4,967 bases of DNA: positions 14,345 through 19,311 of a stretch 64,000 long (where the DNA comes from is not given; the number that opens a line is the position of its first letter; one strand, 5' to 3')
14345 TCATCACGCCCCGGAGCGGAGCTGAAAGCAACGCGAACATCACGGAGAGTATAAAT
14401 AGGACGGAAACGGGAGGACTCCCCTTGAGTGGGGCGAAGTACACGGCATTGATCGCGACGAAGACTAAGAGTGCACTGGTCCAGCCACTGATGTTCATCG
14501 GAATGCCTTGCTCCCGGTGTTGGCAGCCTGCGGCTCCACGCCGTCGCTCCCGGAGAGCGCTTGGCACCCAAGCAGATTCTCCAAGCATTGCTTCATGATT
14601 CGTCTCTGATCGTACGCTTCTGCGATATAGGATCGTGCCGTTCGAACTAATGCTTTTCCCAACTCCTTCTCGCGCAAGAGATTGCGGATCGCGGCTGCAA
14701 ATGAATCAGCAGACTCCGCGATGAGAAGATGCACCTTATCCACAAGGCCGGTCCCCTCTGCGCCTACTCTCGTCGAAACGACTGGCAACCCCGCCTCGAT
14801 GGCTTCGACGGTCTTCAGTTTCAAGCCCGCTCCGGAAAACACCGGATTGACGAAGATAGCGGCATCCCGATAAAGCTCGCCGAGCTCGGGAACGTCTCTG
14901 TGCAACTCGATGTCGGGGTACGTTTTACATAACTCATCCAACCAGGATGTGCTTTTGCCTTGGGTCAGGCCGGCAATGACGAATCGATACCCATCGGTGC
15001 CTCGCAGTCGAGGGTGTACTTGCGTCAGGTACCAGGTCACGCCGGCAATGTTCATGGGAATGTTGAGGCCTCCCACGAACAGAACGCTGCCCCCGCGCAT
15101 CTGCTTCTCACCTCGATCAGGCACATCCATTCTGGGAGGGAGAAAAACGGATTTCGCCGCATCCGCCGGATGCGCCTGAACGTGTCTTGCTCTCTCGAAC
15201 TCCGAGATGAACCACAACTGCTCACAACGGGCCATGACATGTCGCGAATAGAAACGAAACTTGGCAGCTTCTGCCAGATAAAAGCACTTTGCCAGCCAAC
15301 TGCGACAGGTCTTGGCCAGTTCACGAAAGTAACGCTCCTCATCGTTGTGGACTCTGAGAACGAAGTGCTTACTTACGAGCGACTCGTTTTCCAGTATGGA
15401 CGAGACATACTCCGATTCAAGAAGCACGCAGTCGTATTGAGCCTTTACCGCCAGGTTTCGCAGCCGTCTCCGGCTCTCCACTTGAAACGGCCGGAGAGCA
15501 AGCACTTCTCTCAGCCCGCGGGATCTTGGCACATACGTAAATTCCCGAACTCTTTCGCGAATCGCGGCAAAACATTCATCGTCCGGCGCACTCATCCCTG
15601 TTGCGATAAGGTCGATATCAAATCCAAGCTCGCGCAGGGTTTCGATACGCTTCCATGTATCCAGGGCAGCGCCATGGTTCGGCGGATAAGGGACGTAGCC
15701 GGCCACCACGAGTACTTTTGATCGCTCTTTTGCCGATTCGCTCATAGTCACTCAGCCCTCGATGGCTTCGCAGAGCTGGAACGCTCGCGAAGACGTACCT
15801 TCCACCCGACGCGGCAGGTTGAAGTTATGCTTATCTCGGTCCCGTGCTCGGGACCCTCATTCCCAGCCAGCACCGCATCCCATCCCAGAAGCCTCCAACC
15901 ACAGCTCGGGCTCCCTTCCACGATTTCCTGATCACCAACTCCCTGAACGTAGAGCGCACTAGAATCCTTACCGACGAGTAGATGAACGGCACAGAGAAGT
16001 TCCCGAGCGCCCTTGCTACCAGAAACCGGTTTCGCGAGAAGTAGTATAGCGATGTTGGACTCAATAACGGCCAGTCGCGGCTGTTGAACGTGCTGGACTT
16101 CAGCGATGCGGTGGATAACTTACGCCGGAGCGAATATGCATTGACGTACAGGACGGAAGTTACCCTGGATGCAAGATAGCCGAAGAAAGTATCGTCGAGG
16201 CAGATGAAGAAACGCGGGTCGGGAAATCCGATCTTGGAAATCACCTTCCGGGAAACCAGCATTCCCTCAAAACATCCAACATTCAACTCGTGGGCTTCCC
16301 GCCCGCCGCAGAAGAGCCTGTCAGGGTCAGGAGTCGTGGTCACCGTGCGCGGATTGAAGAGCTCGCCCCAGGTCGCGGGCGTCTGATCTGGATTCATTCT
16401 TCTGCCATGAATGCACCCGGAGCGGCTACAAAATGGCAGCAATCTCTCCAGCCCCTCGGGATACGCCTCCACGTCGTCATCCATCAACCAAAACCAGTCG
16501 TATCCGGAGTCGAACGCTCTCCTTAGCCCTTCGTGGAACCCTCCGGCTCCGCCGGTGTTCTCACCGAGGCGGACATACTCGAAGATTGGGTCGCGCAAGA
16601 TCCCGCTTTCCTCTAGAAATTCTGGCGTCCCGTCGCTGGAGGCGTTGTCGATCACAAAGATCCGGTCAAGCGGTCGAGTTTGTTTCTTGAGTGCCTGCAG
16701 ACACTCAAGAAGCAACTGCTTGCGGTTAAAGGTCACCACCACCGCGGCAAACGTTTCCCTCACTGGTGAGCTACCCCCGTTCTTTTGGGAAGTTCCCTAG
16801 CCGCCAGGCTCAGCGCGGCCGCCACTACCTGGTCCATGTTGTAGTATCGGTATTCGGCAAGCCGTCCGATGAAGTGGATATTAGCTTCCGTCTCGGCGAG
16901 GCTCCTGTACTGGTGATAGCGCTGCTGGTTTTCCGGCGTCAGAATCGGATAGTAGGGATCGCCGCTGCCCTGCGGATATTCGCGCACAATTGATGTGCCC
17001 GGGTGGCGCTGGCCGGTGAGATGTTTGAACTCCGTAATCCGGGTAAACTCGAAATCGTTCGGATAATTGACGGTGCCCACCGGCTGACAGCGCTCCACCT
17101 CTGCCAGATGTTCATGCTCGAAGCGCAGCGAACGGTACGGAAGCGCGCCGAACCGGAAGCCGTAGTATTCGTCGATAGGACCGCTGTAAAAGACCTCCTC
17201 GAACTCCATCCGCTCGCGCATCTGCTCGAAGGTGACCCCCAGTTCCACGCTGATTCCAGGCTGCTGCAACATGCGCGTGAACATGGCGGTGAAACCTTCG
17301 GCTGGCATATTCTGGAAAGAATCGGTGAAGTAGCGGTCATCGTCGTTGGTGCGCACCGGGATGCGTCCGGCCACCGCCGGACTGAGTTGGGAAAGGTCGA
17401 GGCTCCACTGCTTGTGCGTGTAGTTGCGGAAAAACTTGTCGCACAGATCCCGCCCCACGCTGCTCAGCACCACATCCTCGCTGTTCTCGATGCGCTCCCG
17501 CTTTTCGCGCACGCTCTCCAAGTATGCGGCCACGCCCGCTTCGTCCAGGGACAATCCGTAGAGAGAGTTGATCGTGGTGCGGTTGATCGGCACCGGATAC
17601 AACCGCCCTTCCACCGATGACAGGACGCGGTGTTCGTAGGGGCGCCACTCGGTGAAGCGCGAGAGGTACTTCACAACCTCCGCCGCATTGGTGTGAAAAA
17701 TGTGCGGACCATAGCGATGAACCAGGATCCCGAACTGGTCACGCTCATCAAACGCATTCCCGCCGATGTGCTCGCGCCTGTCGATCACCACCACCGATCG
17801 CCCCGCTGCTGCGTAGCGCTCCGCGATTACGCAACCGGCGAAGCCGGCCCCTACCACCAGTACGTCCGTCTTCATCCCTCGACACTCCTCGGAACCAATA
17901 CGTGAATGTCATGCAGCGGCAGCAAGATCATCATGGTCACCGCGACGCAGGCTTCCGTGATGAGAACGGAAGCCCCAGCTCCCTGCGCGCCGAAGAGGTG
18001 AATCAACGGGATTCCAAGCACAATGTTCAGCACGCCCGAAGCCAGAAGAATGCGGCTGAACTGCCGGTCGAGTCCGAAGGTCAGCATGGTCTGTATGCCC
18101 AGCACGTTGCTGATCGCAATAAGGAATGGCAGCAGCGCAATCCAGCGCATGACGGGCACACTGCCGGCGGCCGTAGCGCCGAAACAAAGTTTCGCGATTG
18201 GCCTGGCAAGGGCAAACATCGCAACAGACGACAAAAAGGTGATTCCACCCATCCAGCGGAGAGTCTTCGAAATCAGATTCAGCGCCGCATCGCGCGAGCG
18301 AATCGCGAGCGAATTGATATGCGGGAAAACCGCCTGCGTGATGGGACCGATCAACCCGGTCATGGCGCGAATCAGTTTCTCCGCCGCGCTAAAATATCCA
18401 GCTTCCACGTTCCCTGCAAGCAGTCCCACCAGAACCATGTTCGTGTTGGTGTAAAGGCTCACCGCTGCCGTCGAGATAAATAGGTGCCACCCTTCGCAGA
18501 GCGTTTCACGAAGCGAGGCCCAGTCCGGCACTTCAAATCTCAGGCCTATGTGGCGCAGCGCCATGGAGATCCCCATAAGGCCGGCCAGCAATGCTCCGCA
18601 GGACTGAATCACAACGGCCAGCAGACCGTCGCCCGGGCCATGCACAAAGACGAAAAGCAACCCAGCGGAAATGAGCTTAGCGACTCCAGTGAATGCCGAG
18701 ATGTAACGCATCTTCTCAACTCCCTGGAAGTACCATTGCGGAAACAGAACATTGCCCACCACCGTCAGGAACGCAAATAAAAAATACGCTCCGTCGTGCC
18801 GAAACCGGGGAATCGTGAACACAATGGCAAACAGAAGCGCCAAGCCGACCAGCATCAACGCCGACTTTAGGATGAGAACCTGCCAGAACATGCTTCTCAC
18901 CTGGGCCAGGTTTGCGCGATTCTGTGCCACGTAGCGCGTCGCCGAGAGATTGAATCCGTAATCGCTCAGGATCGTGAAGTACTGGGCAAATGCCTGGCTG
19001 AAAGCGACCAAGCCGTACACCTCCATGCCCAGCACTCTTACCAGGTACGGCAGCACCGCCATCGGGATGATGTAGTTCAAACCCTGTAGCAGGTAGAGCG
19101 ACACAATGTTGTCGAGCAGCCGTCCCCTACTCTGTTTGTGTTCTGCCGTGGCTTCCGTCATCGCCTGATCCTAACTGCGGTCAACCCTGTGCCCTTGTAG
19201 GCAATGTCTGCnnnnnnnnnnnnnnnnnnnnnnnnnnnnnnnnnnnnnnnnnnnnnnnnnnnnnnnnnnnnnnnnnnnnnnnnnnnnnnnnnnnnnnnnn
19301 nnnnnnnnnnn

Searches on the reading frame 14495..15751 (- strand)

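Call 6: search_protein_families(library=pfam, proteins=[window:14495-15751:-], max_evalue=0.001)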
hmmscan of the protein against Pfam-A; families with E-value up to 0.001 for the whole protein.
window:14495-15751:- (418 aa): 3 families
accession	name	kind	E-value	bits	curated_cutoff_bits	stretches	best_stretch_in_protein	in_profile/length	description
PF13692.12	Glyco_trans_1_4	-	2.2e-22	80.3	27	1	222-360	3-141/142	Glycosyl transferases group 1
PF00534.26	Glycos_transf_1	-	4.7e-10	39.7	26.4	1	246-373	37-170/172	Glycosyl transferases group 1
PF13524.12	Glyco_trans_1_2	-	2.1e-08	34.7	25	1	250-390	10-143/144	Glycosyl transferase-like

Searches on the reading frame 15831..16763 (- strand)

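Call 6: search_protein_families(library=pfam, proteins=[window:15831-16763:-], max_evalue=0.001)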
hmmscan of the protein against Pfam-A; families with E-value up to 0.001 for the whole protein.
window:15831-16763:- (310 aa): 2 families
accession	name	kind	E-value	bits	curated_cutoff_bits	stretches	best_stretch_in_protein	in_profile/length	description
PF00535.33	Glycos_transf_2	-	5.8e-25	88.6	23.3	1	8-178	3-167/168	Glycosyl transferase family 2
PF13641.12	Glyco_tranf_2_3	-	1.3e-08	35.6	27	1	5-222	3-218/230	Glycosyltransferase like family 2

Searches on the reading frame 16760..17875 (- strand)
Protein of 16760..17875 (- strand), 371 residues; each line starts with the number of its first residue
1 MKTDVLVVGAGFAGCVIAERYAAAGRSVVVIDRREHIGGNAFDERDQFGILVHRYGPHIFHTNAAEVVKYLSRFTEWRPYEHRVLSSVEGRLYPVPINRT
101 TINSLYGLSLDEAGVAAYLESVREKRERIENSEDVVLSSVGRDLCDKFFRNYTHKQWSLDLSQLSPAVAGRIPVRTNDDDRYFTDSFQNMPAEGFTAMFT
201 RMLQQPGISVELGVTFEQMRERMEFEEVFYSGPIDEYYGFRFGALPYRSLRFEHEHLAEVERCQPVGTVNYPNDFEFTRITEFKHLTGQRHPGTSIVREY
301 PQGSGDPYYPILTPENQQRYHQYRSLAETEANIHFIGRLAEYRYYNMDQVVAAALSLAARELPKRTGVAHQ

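Call 6: search_protein_families(library=pfam, proteins=[window:16760-17875:-], max_evalue=0.001)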
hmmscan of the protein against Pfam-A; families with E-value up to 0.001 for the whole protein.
window:16760-17875:- (371 aa): 10 families
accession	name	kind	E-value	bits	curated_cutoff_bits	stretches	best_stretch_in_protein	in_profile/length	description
PF03275.19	GLF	-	3.1e-70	236.5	26.3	1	147-344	1-203/203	UDP-galactopyranose mutase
PF13450.12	NAD_binding_8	-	3.1e-18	66.2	21.9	1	7-72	1-66/68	NAD(P)-binding Rossmann-like domain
PF01266.30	DAO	-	3.6e-07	30.5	27.9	1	4-40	1-38/353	FAD dependent oxidoreductase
PF12831.13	FAD_oxidored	-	1.2e-06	28.5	27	1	4-41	1-38/416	FAD dependent oxidoreductase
PF00070.33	Pyr_redox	-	3.4e-06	27.9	22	1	5-44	2-40/82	Pyridine nucleotide-disulphide oxidoreductase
PF01593.30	Amino_oxidase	-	1.2e-05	25.2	19.8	1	13-93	2-86/443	Flavin containing amine oxidoreductase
PF00890.30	FAD_binding_2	-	3.3e-05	23.7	20.4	1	4-41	1-38/414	FAD binding domain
PF07992.20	Pyr_redox_2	-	3.4e-05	23.9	26.1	1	4-43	144-182/291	Pyridine nucleotide-disulphide oxidoreductase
PF03486.20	HI0933_like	-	5.2e-05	23.3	50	1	4-39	2-37/244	HI0933-like protein Rossmann domain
PF05834.18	Lycopene_cycl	-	0.00061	19.4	23.4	1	4-37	1-36/380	Lycopene cyclase protein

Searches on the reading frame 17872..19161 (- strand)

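Call 6: search_protein_families(library=pfam, proteins=[window:17872-19161:-], max_evalue=0.001)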
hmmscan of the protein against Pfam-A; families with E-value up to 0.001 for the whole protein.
window:17872-19161:- (429 aa): 2 families
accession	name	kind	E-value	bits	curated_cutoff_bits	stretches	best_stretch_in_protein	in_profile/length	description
PF01943.22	Polysacc_synt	-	8.2e-57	193.1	28.2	1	15-283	1-271/274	Polysaccharide biosynthesis protein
PF13440.11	Polysacc_synt_3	-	3.4e-14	53.2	23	1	40-330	2-287/293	Polysaccharide biosynthesis protein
